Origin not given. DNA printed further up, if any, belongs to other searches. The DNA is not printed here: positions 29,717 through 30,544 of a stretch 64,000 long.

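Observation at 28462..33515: Tandem array of paralogous lipoproteins with a conserved Cys pair, embedded with a NarL-type two-component system and an orphan receiver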

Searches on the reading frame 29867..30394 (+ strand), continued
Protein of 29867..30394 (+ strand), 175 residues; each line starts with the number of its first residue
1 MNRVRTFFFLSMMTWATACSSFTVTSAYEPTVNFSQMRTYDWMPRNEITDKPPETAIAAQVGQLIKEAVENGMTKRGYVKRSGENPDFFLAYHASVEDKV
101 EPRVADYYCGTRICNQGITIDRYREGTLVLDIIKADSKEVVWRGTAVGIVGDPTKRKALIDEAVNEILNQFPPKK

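Call 56: find_related_loci(query=A3, collection=metagenome_contigs, flank=7000)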
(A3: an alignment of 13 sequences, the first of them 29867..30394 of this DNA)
Query A3 (175 aa) in metagenome_contigs; peptide patterns used: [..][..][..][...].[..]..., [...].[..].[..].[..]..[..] (x = any residue, [..] = any of these).
136 stretches matched a pattern; 45 encode a relative of the query (tblastn E <= 1e-3); 45 distinct loci.
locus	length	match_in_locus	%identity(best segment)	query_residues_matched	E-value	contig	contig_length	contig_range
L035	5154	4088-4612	87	1-175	2e-105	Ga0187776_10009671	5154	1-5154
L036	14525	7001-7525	54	1-175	4e-63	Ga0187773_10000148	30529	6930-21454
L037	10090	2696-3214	53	4-174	2e-60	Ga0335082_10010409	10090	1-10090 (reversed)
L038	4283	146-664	51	4-174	6e-58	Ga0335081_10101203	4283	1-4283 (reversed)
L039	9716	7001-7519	51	4-174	9e-58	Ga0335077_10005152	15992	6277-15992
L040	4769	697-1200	48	7-174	2e-52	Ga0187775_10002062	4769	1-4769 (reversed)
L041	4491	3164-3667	48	7-174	2e-52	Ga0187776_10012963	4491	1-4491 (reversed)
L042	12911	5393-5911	45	4-174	1e-52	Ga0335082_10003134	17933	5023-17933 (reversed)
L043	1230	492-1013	46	3-173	5e-54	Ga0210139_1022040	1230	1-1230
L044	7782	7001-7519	44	4-174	2e-51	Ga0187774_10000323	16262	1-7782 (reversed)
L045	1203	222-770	45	1-174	2e-53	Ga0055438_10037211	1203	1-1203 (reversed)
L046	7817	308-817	46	7-174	6e-50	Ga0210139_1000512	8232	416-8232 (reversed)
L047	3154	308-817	46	7-174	6e-50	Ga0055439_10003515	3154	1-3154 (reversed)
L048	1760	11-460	45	25-174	1e-47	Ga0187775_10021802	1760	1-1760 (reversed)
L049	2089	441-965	43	5-174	9e-47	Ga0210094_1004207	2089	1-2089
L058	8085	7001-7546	32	4-174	2e-20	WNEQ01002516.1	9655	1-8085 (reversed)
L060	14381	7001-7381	34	59-174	9e-17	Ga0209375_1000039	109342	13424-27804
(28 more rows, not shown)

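Call 73: search_protein_representatives(alignment_id=A3)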
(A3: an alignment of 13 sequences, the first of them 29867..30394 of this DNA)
Query: 13 sequences, 181 profile positions. Proteins with E-value up to 0.001 (for the whole library): 9940; up to 1e-10: 4367; up to 1e-30: 67. The best 150 are listed.
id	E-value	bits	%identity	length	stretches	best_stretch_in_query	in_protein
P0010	7.6e-77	273.1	-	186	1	1-181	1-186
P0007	1.3e-74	265.8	-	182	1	1-180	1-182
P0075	9.6e-57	207.6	-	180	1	3-181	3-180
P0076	8.7e-39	149.0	-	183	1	15-181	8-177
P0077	1.4e-38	148.4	-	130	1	55-181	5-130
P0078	4.2e-38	146.8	-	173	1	8-181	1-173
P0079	5.2e-38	146.5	-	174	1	8-180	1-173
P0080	9.0e-38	145.7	-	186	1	13-181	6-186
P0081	3.1e-37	144.0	-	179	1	18-180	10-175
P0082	1.1e-35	138.9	-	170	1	12-181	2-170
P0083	1.3e-35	138.7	-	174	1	11-180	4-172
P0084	3.4e-35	137.4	-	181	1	12-181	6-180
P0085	9.9e-35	135.8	-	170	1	14-180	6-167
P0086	1.3e-34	135.4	-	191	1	10-180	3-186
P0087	1.8e-34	135.0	-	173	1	11-181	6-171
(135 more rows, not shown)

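Call 78: search_protein_families(library=pfam, proteins=[L007:5859-9788:+, L016:1004-4060:-, L058:2940-6002:+, L058:6442-6855:-, L058:7608-8021:-, L060:1294-3846:+, L060:4259-4960:+], max_evalue=0.00001)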
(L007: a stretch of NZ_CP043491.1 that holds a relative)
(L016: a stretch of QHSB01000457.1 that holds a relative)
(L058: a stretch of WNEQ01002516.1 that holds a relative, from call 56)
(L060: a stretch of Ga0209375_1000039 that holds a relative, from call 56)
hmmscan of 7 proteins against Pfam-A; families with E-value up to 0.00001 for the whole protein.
L007:5859-9788:+ (1310 aa): 9 families
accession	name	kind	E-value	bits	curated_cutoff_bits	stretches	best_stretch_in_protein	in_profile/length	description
PF02518.31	HATPase_c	-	5.2e-30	104.6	26.4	1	1044-1156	1-110/111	Histidine kinase-, DNA gyrase B-, and HSP90-like ATPase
PF08448.16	PAS_4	-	3.2e-27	95.4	23.1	2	358-459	1-110/110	PAS fold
PF00072.30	Response_reg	-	2.2e-20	73.3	30.2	1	1183-1296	1-110/111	Response regulator receiver domain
PF00989.32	PAS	-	2.6e-18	66.5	22.6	1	621-732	1-113/113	PAS fold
PF08447.18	PAS_3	-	9.6e-18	64.7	25.6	1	648-728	6-88/89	PAS fold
PF00512.31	HisKA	-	2e-15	57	26.9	1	929-993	1-64/66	His Kinase A (phospho-acceptor) domain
PF13426.13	PAS_9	-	1.1e-11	45.4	27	0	635-733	5-102/103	PAS domain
PF13185.12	GAF_2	-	1.4e-09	38.7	28.6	1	771-915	3-136/136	GAF domain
PF01590.32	GAF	-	8.5e-08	33.2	22.4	1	775-914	5-133/133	GAF domain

L016:1004-4060:- (1019 aa): 8 families
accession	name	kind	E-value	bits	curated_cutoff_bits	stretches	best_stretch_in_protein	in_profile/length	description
PF02518.31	HATPase_c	-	1.9e-22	80.2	26.4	1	902-1011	1-109/111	Histidine kinase-, DNA gyrase B-, and HSP90-like ATPase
PF08447.18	PAS_3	-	5e-18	65.6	25.6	1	549-631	3-87/89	PAS fold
PF08448.16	PAS_4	-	3.1e-16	60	23.1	2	542-640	12-109/110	PAS fold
PF00989.32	PAS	-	1.4e-14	54.5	22.6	1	527-636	3-113/113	PAS fold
PF13426.13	PAS_9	-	1.4e-09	38.6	27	1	535-638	1-103/103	PAS domain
PF00512.31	HisKA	-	1.5e-08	35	26.9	1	792-858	3-64/66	His Kinase A (phospho-acceptor) domain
PF13188.13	PAS_8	-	8.8e-07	29.1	21.8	1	526-584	2-59/65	PAS domain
PF01590.32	GAF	-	9.1e-06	26.7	22.4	0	370-510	1-132/133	GAF domain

L058:2940-6002:+ (1021 aa): 8 families
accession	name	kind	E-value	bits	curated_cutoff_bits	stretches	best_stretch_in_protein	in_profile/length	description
PF01590.32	GAF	-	2.1e-45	154.9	22.4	3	33-170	1-133/133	GAF domain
PF13185.12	GAF_2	-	8.2e-43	146.3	28.6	3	33-171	3-136/136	GAF domain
PF08447.18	PAS_3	-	2.4e-33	114.7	25.6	2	676-761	2-87/89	PAS fold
PF02518.31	HATPase_c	-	2.1e-25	89.8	26.4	1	903-1012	1-109/111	Histidine kinase-, DNA gyrase B-, and HSP90-like ATPase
PF13492.12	GAF_3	-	4.2e-12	47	27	0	284-339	70-127/129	GAF domain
PF00989.32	PAS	-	1.8e-09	38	22.6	0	653-766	1-113/113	PAS fold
PF13426.13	PAS_9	-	8.4e-07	29.7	27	0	668-767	6-102/103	PAS domain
PF00512.31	HisKA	-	5.5e-06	26.8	26.9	0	792-857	2-62/66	His Kinase A (phospho-acceptor) domain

L058:6442-6855:- (138 aa): 1 family
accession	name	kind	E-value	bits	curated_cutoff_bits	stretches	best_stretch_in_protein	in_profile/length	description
PF00072.30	Response_reg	-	1.9e-20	73.5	30.2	1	15-126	1-110/111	Response regulator receiver domain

L058:7608-8021:- (138 aa): 1 family
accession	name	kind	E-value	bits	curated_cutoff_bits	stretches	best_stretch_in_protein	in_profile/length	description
PF00072.30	Response_reg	-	1.7e-24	86.5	30.2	1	20-129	1-110/111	Response regulator receiver domain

L060:1294-3846:+ (851 aa): 7 families
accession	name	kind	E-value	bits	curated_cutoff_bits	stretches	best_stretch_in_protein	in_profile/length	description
PF05231.19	MASE1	-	1.3e-24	87.3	29.8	1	19-306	2-299/299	MASE1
PF02518.31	HATPase_c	-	1.1e-23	84.2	26.4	1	736-846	1-110/111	Histidine kinase-, DNA gyrase B-, and HSP90-like ATPase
PF08448.16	PAS_4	-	8.7e-10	39.2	23.1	1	496-604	1-110/110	PAS fold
PF00512.31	HisKA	-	1.6e-08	34.9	26.9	1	625-691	2-63/66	His Kinase A (phospho-acceptor) domain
PF01590.32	GAF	-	2.8e-08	34.8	22.4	1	337-475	2-128/133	GAF domain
PF12860.13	PAS_7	-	1.2e-07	32.3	27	1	496-606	1-114/115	PAS fold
PF13185.12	GAF_2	-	9.9e-07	29.5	28.6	0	337-477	4-136/136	GAF domain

L060:4259-4960:+ (234 aa): 3 families
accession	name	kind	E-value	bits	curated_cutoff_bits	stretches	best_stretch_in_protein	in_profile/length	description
PF00072.30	Response_reg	-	1.8e-23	83.3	30.2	1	33-143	1-111/111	Response regulator receiver domain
PF00196.25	GerE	-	5.9e-20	71.1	23.5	1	168-222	2-56/57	Bacterial regulatory proteins, luxR family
PF08281.18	Sigma70_r4_2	-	2e-06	27.8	25.7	1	160-208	2-51/54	Sigma-70, region 4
